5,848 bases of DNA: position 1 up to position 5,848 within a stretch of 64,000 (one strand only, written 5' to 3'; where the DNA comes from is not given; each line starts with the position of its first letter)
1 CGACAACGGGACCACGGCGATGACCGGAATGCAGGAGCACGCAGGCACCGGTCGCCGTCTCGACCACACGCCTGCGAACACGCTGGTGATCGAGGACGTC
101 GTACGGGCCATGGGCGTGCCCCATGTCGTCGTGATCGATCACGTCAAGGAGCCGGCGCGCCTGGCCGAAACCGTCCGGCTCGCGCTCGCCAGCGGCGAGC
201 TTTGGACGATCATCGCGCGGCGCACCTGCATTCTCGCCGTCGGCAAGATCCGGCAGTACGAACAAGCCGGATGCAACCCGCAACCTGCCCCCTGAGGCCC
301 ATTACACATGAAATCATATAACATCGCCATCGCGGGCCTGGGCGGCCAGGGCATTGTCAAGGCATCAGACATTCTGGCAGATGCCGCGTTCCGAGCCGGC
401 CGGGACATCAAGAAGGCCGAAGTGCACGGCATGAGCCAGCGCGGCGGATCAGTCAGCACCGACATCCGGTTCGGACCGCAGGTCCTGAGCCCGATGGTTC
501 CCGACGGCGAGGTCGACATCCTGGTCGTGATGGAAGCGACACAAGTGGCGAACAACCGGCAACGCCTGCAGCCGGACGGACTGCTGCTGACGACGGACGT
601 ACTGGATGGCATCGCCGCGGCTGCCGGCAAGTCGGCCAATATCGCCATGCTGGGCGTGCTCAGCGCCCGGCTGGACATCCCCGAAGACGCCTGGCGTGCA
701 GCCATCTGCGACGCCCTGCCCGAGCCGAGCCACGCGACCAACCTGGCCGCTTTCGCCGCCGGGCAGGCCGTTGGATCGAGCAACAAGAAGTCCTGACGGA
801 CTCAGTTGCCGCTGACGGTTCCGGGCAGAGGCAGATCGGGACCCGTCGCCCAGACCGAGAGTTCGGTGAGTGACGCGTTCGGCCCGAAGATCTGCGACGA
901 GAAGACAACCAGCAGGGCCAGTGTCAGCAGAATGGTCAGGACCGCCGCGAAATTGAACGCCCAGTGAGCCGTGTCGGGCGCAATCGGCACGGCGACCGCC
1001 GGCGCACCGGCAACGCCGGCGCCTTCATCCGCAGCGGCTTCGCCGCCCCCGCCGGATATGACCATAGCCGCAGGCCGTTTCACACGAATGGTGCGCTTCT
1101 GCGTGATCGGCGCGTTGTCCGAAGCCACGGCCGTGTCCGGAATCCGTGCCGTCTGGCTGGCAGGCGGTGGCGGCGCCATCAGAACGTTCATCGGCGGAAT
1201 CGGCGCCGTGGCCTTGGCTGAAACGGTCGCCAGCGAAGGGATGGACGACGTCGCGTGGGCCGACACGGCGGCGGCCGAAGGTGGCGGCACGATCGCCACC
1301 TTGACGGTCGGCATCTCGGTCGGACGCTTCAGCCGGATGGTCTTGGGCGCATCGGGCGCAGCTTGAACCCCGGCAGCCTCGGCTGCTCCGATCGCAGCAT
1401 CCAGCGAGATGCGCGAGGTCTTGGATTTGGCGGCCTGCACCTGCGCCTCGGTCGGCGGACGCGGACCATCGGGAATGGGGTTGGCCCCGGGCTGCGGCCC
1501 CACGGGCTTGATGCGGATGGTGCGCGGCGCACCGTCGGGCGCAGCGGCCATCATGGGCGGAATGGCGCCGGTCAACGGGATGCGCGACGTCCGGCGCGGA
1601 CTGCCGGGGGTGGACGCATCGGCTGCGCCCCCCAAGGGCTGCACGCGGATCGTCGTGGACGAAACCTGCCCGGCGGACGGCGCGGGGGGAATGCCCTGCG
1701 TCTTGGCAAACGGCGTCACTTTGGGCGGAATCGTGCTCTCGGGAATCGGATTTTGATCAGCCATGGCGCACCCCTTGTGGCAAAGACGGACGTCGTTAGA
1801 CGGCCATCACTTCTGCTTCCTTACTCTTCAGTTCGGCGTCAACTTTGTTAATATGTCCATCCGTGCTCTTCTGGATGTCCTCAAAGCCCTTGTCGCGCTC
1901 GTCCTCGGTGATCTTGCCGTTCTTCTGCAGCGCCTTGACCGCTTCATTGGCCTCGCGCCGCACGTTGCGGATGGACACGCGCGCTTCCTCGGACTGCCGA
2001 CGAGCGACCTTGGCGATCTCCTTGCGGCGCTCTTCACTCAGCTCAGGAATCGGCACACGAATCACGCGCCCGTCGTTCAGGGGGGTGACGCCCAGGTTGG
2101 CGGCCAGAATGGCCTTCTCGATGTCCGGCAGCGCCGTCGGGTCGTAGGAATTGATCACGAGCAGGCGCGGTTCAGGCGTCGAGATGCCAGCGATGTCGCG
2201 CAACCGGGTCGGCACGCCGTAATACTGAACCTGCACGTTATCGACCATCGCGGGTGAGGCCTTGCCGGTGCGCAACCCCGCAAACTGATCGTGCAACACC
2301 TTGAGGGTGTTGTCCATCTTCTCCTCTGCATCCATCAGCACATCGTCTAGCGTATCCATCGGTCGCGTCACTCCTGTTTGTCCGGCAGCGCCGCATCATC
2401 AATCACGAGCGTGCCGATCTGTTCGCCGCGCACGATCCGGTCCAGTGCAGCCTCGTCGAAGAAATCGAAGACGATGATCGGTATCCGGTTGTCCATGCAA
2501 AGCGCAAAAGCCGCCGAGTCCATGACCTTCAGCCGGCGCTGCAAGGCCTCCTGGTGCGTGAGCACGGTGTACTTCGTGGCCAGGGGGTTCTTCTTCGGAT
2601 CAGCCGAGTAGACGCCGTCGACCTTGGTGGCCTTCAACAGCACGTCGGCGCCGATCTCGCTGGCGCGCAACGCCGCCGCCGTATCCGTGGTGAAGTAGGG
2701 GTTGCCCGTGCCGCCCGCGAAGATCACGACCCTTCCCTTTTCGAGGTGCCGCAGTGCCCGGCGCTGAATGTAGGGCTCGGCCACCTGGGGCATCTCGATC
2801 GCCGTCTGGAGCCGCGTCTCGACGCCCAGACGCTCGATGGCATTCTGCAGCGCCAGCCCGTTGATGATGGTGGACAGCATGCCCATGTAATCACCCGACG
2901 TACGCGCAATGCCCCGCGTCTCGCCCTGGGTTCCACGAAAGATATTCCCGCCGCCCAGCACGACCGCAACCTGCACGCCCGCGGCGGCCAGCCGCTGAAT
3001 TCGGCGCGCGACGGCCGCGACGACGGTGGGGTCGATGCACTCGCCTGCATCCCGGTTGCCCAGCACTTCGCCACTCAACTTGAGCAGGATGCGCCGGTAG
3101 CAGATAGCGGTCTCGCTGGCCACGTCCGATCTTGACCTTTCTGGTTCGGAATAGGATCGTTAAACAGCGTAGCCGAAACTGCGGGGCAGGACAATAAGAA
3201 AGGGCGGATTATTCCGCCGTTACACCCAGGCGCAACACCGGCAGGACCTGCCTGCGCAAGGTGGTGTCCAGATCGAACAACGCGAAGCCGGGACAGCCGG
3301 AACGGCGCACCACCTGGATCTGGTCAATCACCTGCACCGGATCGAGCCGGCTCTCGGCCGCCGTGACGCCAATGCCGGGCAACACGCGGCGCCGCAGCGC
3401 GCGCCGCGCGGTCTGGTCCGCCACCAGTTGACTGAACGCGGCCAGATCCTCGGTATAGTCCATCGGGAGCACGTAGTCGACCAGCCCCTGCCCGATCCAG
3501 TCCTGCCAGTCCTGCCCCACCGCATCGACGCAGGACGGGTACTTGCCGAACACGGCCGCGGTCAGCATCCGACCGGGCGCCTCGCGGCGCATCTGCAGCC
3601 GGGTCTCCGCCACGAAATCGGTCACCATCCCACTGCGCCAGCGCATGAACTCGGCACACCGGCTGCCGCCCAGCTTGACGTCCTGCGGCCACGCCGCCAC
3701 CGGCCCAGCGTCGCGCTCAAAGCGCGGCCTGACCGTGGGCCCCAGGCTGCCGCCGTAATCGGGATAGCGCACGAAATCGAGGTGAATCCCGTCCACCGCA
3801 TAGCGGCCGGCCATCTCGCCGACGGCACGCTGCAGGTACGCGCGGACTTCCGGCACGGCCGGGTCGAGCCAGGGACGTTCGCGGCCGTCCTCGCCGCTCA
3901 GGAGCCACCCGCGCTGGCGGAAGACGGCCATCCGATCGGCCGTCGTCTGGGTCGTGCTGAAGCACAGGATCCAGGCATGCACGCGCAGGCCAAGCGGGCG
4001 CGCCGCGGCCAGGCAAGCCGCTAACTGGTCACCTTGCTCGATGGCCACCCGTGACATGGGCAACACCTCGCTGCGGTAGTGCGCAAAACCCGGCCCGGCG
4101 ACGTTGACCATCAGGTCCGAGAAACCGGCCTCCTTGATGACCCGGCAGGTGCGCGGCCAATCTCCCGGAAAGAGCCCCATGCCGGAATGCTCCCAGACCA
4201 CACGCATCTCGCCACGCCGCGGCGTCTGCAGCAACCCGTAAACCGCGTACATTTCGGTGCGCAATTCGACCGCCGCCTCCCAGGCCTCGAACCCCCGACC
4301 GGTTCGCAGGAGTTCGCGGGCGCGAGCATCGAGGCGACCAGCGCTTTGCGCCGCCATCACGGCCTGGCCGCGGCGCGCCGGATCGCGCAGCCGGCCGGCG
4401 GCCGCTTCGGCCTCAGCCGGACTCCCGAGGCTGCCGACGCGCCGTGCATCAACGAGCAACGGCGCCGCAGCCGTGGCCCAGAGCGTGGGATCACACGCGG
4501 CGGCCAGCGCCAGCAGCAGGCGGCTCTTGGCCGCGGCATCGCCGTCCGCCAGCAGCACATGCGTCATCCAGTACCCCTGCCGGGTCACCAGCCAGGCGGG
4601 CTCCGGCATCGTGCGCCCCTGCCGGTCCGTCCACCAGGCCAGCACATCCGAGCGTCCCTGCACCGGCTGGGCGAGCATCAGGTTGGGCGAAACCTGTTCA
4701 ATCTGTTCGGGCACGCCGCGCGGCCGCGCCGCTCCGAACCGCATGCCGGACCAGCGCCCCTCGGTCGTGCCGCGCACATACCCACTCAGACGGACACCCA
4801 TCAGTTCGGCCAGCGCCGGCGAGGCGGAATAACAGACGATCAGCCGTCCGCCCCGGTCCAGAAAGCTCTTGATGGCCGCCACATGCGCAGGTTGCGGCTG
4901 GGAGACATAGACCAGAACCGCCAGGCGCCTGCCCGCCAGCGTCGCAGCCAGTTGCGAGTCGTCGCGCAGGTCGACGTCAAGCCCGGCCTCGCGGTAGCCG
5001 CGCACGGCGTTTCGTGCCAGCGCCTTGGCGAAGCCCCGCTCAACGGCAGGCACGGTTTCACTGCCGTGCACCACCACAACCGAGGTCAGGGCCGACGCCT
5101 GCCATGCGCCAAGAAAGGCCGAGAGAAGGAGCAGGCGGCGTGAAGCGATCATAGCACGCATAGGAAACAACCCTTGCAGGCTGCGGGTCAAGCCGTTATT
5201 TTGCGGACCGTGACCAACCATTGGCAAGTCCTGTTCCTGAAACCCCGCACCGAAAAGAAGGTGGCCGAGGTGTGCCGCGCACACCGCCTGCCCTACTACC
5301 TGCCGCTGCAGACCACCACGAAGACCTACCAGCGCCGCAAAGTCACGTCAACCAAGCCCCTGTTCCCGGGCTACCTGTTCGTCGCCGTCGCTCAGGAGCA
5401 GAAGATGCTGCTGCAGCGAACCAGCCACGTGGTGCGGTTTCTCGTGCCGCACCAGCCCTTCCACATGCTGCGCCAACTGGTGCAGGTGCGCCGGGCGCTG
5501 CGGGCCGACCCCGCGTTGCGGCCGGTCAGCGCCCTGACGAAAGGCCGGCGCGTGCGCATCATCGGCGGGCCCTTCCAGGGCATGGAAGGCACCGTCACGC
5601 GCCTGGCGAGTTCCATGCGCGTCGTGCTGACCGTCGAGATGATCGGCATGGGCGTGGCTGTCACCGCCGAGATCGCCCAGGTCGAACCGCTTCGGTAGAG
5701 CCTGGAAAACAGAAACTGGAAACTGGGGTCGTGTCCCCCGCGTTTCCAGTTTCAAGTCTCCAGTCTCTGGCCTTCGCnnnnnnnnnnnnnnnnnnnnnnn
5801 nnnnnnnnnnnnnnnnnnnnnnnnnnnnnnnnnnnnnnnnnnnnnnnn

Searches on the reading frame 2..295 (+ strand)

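Call 37: search_protein_families(library=pfam, proteins=[window:2-295:+], max_evalue=0.001)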
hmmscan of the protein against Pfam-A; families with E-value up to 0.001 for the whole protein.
window:2-295:+ (97 aa): 1 family
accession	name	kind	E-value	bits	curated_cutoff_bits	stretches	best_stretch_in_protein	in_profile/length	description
PF02775.26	TPP_enzyme_C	-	0.00045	20.5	21.9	1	1-67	81-146/151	Thiamine pyrophosphate enzyme, C-terminal TPP binding domain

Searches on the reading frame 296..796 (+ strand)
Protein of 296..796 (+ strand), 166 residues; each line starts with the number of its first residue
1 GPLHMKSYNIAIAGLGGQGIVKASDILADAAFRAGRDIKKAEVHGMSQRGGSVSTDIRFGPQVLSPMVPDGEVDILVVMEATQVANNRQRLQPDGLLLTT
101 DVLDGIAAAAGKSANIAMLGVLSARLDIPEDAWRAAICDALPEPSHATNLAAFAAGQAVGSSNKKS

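Call 37: search_protein_families(library=pfam, proteins=[window:296-796:+], max_evalue=0.001)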
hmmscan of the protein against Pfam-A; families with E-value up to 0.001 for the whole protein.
window:296-796:+ (166 aa): 1 family
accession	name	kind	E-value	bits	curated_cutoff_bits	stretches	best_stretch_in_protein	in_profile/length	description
PF01558.24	POR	-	1.3e-30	107.3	27.4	2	16-99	1-84/173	Pyruvate ferredoxin/flavodoxin oxidoreductase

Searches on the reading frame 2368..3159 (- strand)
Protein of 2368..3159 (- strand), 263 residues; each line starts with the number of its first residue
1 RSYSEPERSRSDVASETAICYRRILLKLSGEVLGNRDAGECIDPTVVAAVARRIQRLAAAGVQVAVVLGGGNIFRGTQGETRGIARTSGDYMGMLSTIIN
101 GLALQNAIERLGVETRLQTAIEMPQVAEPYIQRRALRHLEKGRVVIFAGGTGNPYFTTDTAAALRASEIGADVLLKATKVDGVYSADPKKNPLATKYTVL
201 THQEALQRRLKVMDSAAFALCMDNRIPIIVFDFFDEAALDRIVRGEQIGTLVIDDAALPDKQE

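Call 37: search_protein_families(library=pfam, proteins=[window:2368-3159:-], max_evalue=0.001)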
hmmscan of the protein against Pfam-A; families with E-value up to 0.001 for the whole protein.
window:2368-3159:- (263 aa): 1 family
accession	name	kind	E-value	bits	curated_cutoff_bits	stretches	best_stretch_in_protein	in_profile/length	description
PF00696.33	AA_kinase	-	5.4e-36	124.9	24.9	1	23-232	2-234/234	Amino acid kinase family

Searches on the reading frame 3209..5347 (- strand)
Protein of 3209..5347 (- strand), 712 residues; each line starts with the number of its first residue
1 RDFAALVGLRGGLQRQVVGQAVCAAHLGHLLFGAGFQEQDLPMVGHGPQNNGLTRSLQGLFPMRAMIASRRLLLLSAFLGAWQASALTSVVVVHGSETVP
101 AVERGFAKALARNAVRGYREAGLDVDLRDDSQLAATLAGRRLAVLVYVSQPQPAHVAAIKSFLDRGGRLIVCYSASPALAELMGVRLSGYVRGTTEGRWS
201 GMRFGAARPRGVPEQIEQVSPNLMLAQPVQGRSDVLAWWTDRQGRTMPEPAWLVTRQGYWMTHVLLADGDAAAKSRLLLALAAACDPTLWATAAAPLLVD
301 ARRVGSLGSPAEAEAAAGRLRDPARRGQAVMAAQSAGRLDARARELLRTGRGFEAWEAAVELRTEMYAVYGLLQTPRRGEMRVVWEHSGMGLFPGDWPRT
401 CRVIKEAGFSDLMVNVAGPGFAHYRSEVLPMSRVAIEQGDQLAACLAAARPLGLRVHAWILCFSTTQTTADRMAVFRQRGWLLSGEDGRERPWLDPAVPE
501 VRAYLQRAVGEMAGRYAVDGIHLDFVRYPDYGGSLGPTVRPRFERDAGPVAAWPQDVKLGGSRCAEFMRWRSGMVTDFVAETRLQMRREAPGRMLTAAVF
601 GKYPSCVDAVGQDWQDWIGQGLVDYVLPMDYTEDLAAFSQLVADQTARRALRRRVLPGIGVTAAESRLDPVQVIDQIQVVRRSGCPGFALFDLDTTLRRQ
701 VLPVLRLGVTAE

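Call 37: search_protein_families(library=pfam, proteins=[window:3209-5347:-], max_evalue=0.001)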
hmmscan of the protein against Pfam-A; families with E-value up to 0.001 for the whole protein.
window:3209-5347:- (712 aa): 2 families
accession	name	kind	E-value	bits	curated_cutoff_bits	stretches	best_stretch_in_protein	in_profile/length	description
PF02638.21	GHL10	-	1.1e-21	77.7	27.9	1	408-643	32-273/311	Glycosyl hydrolase-like 10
PF13200.12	DUF4015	-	2e-09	37.4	27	1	419-631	38-226/313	Putative glycosyl hydrolase domain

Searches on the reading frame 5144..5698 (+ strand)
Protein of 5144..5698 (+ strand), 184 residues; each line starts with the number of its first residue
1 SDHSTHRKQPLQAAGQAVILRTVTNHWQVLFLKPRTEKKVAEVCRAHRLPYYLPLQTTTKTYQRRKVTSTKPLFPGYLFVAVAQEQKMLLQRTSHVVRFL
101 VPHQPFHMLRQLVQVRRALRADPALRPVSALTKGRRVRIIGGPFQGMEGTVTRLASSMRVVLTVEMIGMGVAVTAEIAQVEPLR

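Call 37: search_protein_families(library=pfam, proteins=[window:5144-5698:+], max_evalue=0.001)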
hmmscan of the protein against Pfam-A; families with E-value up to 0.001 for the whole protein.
window:5144-5698:+ (184 aa): 2 families
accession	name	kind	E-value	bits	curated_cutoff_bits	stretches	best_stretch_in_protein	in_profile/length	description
PF02357.24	NusG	-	1.2e-11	45.4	22.2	1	26-111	2-87/93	Transcription termination factor nusG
PF00467.35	KOW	-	0.00013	22.1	22.3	1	133-153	1-21/32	KOW motif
